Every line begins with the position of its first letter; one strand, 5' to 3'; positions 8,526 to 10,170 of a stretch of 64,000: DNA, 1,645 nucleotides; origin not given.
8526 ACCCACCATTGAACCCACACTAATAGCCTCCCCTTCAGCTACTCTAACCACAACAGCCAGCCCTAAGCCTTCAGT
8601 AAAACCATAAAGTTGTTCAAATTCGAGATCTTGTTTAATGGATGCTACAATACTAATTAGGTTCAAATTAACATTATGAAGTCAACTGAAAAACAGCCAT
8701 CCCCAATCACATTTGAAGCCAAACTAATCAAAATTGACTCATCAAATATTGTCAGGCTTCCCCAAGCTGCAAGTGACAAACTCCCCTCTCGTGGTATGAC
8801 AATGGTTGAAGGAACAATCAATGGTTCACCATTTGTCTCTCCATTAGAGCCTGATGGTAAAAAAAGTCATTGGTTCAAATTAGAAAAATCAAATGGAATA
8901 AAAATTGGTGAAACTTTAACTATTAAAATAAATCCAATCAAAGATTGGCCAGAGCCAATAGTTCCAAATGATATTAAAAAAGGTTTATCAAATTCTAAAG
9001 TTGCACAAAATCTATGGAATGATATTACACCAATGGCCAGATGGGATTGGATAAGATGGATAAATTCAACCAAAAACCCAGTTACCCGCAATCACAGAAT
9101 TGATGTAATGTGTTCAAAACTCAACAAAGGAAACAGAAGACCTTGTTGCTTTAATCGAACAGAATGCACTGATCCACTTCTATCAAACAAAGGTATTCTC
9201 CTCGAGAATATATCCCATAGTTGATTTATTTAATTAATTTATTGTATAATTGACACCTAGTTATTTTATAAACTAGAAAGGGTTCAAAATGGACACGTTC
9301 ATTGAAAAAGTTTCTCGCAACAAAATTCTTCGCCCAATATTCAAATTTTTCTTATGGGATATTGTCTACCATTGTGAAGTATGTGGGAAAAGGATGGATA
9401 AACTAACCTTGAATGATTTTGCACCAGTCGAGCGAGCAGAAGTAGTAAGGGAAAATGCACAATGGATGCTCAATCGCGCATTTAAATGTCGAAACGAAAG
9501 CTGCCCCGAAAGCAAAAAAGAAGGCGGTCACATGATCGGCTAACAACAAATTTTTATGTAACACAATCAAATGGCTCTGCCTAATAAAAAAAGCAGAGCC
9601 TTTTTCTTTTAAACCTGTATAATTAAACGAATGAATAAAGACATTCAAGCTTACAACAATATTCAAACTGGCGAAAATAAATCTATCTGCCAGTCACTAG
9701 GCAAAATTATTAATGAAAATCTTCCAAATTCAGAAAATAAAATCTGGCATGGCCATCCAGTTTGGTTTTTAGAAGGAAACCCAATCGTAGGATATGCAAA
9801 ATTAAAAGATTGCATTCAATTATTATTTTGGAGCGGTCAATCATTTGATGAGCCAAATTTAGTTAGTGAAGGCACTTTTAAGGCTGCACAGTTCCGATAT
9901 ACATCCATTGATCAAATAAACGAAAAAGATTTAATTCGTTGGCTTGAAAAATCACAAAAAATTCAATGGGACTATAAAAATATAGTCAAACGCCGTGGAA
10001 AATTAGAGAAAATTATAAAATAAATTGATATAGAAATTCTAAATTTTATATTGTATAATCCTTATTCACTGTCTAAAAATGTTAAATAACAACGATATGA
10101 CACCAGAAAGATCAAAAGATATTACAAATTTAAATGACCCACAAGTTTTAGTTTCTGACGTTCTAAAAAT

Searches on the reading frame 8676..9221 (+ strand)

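Call 9: search_protein_families(library=pfam, proteins=[window:8676-9221:+], max_evalue=0.001)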
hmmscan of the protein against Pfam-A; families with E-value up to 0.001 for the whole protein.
window:8676-9221:+ (182 aa): 2 families
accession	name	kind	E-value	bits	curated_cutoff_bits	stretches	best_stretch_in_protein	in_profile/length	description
PF13376.11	OmdA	-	9.2e-14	51.6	25.6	1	94-152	2-60/60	Bacteriocin-protection, YdeI or OmpD-Associated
PF08922.17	DUF1905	-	2.2e-09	37.7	24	1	13-84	1-80/81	Domain of unknown function (DUF1905)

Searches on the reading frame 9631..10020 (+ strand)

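Call 9: search_protein_families(library=pfam, proteins=[window:9631-10020:+], max_evalue=0.001)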
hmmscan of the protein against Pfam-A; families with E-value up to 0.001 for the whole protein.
window:9631-10020:+ (130 aa): 1 family
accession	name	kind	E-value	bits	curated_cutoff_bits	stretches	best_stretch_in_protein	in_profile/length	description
PF08818.16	DUF1801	-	2.8e-11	44.1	27.2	1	17-107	2-83/85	Domain of unknown function (DU1801)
